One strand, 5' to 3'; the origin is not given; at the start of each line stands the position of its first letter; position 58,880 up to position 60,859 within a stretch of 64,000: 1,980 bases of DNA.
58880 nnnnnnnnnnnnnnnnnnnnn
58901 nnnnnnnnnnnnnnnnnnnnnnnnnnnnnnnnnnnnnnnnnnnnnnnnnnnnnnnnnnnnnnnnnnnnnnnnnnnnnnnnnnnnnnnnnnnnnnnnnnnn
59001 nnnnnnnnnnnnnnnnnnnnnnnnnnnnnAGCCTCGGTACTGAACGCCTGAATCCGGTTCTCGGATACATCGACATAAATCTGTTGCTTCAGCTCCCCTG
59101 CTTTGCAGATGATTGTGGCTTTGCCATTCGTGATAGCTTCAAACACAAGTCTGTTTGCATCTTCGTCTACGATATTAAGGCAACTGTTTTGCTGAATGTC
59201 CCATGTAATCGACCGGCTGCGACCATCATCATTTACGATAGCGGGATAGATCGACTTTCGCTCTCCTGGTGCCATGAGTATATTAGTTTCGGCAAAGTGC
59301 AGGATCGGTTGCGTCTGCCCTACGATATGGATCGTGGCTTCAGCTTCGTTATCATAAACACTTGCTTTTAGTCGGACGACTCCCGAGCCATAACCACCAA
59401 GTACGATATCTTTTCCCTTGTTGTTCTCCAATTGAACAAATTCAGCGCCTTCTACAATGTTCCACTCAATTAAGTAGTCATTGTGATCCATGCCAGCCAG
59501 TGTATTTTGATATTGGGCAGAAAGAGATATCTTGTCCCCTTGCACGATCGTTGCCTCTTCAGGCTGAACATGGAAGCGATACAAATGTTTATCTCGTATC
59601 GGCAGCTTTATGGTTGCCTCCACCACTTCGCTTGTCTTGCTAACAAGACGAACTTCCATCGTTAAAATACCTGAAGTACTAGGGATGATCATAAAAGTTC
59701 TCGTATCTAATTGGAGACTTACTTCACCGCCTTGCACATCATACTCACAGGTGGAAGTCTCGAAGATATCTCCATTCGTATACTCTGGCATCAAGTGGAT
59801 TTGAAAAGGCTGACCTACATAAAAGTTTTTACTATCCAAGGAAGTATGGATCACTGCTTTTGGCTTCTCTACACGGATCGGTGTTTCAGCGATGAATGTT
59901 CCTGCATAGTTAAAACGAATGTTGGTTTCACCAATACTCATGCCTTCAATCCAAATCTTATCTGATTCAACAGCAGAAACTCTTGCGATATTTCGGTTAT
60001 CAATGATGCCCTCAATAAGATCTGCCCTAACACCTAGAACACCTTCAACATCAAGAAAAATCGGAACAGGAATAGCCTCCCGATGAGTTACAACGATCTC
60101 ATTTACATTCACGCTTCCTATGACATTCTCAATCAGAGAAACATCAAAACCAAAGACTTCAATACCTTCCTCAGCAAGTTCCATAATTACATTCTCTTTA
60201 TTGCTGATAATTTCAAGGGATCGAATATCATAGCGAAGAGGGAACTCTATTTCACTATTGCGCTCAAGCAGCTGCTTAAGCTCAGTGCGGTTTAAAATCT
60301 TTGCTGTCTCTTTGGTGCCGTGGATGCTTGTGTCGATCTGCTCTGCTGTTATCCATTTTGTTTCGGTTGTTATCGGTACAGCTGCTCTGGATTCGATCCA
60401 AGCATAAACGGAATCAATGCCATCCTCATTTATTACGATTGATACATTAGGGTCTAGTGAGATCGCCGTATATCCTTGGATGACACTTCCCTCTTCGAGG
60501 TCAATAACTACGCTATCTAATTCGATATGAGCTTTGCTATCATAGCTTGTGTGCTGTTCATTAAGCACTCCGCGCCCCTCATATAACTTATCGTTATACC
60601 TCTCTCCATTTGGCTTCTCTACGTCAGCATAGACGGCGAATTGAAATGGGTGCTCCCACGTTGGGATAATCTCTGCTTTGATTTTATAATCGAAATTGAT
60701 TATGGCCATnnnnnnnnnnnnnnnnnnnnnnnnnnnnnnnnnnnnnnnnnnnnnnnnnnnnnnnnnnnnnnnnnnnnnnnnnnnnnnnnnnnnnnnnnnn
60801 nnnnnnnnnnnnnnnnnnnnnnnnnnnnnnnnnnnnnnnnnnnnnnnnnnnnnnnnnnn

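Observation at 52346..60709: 2787-aa virion protein with PA14 domain and Ig-like repeats (adhesin-like receptor-binding fibre)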

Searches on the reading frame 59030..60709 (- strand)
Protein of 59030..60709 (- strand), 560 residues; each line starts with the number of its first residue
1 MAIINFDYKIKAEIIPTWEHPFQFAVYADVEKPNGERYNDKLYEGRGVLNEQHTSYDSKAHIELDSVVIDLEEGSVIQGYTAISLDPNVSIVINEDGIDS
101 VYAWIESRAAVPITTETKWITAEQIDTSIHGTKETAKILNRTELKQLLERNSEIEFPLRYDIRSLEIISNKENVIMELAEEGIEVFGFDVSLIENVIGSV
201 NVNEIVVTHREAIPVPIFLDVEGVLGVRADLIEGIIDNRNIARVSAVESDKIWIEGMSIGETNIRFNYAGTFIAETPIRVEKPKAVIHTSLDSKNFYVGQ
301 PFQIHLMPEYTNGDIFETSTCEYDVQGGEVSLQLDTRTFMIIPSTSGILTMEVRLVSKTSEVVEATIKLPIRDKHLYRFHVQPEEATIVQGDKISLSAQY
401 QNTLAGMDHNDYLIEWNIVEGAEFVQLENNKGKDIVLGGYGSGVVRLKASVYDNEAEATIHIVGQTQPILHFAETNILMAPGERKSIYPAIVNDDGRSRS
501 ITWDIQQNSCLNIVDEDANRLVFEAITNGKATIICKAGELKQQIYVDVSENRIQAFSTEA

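Call 61: predict_structure(alignment_id=A3)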
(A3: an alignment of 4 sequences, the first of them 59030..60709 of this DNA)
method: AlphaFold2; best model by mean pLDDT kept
length: 560 residues; sequences in the alignment: 4
mean_pLDDT: 71.5   pTM: 0.35
mean pLDDT of the five models: 71.5, 71.2, 70.6, 67.9, 55.7
residues with pLDDT >= 90: 31; 70-90: 304; 50-70: 166; < 50: 59
segments of 3 or more residues with pLDDT < 50: 1-4, 127-131, 172-175, 187-201, 220-226, 283-287, 309-314, 553-560
pLDDT, mean of each block of 10 residues (from residue 1): 57 73 86 86 80 61 71 81 83 74 71 75 54 59 74 73 63 49 49 26 59 58 47 78 74 74 73 69 50 67 61 53 81 76 77 68 60 76 85 85 70 92 85 87 89 89 73 81 87 68 79 85 87 86 85 43
secondary structure, 60 per line:
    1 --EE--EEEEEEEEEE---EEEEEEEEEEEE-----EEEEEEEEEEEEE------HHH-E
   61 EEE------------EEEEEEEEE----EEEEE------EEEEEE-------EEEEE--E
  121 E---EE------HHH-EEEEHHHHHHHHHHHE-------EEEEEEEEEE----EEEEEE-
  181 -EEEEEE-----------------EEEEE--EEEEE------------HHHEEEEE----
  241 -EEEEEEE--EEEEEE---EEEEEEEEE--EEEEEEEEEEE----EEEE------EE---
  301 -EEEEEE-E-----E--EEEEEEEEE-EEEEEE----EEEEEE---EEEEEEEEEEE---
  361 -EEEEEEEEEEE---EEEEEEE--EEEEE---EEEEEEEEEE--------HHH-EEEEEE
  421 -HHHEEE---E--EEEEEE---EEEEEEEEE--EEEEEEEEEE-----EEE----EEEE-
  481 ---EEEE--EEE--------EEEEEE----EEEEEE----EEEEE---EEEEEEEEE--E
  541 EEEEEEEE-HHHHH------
elements in order: E7-16 E20-31 E37-49 E60-63 E76-84 E89-93 E100-105 E113-117 E137-140 H141-151 E160-169 E174-179 E182-187 E205-209 E212-216 E232-236 E242-248 E251-256 E260-268 E271-281 E286-289 E302-307 E318-326 E328-333 E338-343 E347-357 E362-372 E376-382 E385-389 E393-402 E415-420 E425-427 E434-439 E443-451 E454-463 E469-471 E476-479 E484-487 E490-492 E501-506 E511-516 E521-525 E529-537 E540-548 H550-554

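Call 63: fold_search(model_id=the predicted structure, library=pdb)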
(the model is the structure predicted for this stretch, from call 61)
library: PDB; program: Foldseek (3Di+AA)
matches with E <= 10: 1903; with E <= 0.001: 648
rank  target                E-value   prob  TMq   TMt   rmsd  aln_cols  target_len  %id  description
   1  9hcj_10               6.0e-16  1.00  0.18  0.08  30.3       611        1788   11  D. discoideum nuclear pore complex (released 2024-12-25)
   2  3b43                  3.0e-13  1.00  0.20  0.20  41.2       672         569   11  I-band fragment I65-I70 from titin (released 2008-01-22)
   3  9fly_A                6.0e-13  1.00  0.18  0.13  64.0       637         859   10  CryoEM structure of the base (4151-5009) in the grappling hook protein A (GhpA) in the bacterium Aureispira sp. CCB-QB (released 2024-10-16)
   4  7ok5_A                1.5e-12  1.00  0.17  0.17  32.2       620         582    9  Crystal structure of mouse neurofascin 155 immunoglobulin domains (released 2022-12-14)
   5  8k53_B                1.6e-12  1.00  0.19  0.19  29.8       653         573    8  Structure of the Dimeric Human CNTN2 Ig 1-6-FNIII 1-2 Domain in an Asymmetric State (released 2023-12-06)
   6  7ok5_B                2.3e-12  1.00  0.17  0.17  30.7       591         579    9  Crystal structure of mouse neurofascin 155 immunoglobulin domains (released 2022-12-14)
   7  8k3j_A                2.5e-12  1.00  0.19  0.19  31.4       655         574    9  Structure of human CNTN2 immunoglobulin domains 1-6 homo-dimer (released 2024-07-17)
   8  7ol4_D                2.9e-12  1.00  0.17  0.16  33.6       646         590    9  Mouse contactin-1 neurofascin-155 immunoglobulin domains adhesion complex (released 2022-12-14)
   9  9ba4_A                4.1e-12  1.00  0.19  0.12  29.1       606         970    8  Full-length cross-linked Contactin 2 (CNTN2) (released 2024-07-17)
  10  4aq1_C                4.3e-12  1.00  0.16  0.15  37.1       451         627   12  Structure of the SbsB S-layer protein of Geobacillus stearothermophilus PV72p2 in complex with nanobody KB6 (released 2012-06-13)
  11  5erp_B                5.1e-12  1.00  0.19  0.23  19.7       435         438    8  Crystal structure of human Desmocollin-2 ectodomain fragment EC2-5 (released 2016-06-15)
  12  5iry_A                5.1e-12  1.00  0.21  0.21  30.8       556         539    8  Crystal structure of human Desmocollin-1 ectodomain (released 2016-06-22)
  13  7ol4_C                1.1e-11  1.00  0.16  0.16  32.2       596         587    9  Mouse contactin-1 neurofascin-155 immunoglobulin domains adhesion complex (released 2022-12-14)
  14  5erd_B                1.2e-11  1.00  0.19  0.19  28.0       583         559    8  Crystal structure of human Desmoglein-2 ectodomain (released 2016-06-22)
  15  7z4b_DW               1.3e-11  1.00  0.23  0.15  48.9       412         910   10  Bacteriophage SU10 virion (C1) (released 2022-12-28)
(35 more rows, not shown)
